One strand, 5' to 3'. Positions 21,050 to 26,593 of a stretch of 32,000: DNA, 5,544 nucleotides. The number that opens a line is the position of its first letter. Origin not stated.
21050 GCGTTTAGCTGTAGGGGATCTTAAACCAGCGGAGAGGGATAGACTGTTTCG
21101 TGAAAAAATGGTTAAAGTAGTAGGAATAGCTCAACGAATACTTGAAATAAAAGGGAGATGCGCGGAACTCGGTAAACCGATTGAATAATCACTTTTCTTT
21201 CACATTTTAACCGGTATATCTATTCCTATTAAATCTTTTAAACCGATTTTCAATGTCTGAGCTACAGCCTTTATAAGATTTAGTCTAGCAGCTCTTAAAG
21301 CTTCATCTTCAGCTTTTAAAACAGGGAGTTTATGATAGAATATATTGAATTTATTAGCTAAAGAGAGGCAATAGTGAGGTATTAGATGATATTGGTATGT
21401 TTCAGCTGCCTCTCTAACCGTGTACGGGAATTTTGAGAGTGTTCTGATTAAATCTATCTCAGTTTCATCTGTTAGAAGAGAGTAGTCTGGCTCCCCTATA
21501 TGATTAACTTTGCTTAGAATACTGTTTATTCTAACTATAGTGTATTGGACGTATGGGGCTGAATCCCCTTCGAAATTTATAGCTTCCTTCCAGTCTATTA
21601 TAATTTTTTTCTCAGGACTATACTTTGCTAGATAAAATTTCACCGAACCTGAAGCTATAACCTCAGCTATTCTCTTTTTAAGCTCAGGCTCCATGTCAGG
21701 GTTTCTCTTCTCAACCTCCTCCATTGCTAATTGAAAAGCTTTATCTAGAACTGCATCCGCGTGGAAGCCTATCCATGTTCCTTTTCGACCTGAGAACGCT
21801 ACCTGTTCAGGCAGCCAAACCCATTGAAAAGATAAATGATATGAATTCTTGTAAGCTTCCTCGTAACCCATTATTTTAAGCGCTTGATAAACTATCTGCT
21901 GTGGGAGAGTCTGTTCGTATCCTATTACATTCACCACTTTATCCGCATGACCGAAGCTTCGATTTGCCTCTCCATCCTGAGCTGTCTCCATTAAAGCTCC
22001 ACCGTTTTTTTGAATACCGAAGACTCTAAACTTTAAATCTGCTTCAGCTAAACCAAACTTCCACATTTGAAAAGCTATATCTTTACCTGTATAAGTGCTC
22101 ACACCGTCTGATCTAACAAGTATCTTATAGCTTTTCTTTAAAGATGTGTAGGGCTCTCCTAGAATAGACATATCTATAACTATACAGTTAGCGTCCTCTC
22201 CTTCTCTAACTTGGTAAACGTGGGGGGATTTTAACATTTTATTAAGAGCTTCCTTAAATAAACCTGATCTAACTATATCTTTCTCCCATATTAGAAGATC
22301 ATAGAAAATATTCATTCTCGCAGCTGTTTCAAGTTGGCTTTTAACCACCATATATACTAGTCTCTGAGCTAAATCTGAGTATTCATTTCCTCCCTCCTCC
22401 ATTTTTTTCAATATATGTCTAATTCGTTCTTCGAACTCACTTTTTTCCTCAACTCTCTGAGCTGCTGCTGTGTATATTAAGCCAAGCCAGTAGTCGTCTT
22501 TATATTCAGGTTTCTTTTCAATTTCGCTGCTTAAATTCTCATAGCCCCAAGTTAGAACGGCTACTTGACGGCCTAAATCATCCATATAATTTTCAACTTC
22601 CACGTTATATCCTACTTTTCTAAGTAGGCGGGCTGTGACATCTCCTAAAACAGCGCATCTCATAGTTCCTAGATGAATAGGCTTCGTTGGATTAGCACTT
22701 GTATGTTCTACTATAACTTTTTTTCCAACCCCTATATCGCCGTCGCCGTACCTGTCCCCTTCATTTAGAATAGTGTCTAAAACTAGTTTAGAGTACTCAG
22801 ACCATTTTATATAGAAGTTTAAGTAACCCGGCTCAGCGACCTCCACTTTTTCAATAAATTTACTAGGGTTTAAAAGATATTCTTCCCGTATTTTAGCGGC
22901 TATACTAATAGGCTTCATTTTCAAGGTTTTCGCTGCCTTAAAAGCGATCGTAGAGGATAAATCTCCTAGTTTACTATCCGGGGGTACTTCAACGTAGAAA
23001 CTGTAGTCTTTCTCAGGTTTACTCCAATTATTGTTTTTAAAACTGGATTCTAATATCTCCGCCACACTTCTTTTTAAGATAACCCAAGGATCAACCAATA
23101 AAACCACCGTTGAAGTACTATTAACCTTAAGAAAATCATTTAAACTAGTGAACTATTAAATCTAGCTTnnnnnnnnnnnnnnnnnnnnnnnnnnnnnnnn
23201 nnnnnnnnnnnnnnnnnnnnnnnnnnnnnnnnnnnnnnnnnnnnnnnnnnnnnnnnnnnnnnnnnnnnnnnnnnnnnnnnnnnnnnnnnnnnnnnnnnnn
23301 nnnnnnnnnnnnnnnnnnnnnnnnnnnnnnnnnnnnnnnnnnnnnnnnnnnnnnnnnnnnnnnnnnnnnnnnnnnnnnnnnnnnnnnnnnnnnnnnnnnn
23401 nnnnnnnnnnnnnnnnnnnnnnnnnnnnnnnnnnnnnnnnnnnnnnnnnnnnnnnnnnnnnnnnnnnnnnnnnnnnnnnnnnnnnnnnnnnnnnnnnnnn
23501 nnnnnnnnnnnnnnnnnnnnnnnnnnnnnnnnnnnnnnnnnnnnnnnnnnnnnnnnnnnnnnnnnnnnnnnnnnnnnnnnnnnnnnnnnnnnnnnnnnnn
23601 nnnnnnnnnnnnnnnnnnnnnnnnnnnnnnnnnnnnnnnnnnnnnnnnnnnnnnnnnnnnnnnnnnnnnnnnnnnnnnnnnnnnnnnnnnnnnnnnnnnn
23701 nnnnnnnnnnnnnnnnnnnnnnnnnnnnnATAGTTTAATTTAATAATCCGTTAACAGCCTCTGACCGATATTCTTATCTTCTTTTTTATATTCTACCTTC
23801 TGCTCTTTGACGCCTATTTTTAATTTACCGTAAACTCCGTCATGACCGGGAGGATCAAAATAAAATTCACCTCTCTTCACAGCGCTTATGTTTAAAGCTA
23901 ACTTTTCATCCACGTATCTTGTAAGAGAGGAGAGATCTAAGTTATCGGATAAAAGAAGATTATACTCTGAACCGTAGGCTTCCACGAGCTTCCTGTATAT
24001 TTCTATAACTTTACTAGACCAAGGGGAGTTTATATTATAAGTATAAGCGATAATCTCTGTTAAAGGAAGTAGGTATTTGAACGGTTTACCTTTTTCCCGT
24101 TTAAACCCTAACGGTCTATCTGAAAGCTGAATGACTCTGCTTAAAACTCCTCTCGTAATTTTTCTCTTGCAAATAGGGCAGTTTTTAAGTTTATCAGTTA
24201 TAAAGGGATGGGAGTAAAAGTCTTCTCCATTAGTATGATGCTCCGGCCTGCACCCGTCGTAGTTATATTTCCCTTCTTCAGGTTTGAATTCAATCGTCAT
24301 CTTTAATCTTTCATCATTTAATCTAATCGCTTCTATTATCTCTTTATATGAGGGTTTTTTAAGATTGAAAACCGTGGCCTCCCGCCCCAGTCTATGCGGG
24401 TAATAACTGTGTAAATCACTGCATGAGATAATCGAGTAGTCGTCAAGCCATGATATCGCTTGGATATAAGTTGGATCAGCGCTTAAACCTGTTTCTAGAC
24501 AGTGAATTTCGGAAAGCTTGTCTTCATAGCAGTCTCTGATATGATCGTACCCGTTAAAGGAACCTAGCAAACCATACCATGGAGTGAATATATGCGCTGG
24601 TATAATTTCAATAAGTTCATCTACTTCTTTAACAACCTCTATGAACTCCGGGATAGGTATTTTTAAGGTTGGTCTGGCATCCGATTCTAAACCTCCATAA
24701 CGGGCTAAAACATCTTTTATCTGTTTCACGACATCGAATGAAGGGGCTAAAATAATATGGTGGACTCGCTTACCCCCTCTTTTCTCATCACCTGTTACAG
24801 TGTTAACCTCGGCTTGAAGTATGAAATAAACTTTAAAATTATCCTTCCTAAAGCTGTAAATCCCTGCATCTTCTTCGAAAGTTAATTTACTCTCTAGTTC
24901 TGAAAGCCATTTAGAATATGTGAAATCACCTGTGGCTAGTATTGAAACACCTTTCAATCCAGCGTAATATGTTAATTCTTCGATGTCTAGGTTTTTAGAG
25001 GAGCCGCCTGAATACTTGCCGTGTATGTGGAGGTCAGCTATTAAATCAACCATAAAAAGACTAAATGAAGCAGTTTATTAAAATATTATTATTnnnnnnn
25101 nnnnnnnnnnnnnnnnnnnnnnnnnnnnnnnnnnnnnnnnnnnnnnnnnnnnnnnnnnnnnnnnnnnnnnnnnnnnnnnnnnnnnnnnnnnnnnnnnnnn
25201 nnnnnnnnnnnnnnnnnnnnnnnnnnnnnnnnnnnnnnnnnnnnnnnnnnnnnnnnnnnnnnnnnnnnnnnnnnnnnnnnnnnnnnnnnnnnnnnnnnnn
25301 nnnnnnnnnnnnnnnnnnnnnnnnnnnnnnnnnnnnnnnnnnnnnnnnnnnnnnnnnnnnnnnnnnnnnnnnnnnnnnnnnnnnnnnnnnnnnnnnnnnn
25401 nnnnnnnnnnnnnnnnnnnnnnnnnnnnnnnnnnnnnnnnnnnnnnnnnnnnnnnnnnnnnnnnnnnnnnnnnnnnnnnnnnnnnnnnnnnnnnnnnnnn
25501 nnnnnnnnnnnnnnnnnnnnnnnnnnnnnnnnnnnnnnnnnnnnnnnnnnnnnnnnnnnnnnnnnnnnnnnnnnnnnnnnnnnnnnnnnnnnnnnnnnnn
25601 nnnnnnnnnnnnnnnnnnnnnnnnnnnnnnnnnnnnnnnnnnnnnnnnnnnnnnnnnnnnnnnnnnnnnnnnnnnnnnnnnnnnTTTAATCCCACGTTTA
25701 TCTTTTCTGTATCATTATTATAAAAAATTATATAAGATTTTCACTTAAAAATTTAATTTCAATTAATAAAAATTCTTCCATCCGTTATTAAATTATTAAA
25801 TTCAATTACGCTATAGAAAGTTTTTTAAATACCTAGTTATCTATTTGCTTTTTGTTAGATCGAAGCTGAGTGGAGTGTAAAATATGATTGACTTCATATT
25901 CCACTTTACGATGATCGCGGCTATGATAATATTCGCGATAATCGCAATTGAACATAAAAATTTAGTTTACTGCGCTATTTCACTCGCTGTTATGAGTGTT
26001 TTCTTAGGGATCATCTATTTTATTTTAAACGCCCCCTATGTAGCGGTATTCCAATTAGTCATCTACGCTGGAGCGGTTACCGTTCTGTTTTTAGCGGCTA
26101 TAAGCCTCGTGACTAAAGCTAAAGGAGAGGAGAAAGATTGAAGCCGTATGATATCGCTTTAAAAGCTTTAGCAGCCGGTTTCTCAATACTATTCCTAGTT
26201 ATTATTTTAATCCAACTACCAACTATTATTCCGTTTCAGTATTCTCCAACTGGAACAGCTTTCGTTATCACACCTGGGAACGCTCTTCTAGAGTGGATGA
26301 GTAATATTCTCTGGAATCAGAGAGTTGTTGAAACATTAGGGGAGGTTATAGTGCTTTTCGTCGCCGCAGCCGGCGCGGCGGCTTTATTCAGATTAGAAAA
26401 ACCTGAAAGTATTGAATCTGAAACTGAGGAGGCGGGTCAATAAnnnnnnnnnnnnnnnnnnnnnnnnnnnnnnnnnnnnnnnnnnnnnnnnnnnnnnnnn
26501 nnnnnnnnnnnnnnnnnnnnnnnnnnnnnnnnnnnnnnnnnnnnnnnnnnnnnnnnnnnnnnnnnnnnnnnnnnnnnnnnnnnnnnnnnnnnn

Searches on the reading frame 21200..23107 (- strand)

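Call 45: search_protein_families(library=pfam, proteins=[window:21200-23107:-], max_evalue=0.001)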
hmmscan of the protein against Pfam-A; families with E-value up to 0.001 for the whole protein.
window:21200-23107:- (635 aa): 3 families
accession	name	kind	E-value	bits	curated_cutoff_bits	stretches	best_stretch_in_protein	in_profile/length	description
PF00750.26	tRNA-synt_1d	-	6.4e-34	117.9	23.3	2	113-347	5-222/349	tRNA synthetases class I (R), catalytic domain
PF05746.21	DALR_1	-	1.9e-30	105.8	22.3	1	520-635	1-117/117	DALR anticodon binding domain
PF03485.21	Arg_tRNA_synt_N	-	5.5e-17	62.6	21.5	1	11-100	3-85/85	Arginyl tRNA synthetase N terminal domain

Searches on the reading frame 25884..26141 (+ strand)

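Call 4: search_protein_families(library=pfam, proteins=[window:25884-26141:+])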
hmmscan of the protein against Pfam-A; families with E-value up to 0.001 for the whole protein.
window:25884-26141:+ (85 aa): 2 families
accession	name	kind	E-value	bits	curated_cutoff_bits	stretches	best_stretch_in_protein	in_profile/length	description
PF00499.25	Oxidored_q3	-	1.5e-15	57.6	33.2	1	17-82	1-66/146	NADH-ubiquinone/plastoquinone oxidoreductase chain 6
PF13244.11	MbhD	-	3.5e-09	37.1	27.2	1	13-75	2-64/67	MBH, subunit D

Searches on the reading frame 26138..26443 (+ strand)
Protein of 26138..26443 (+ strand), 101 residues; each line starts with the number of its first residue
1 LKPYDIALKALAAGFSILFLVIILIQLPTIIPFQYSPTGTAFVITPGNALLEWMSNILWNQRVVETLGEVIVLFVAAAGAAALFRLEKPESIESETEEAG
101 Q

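Call 4: search_protein_families(library=pfam, proteins=[window:26138-26443:+])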
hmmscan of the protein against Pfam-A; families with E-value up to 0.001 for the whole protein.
window:26138-26443:+ (101 aa): 0 families

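Call 46: search_solved_structures(query=window:26138-26443:+, max_evalue=10)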
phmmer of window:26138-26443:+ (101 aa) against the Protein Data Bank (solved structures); distinct sequences matched with E-value up to 10: 2.
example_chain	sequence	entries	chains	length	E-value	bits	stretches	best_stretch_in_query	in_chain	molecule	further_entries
6u8y_E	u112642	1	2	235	0.0024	21.4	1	54-91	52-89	Monovalent cation/H+ antiporter subunit B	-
6cfw_E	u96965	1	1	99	0.0043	20.6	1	54-89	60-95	MBH subunit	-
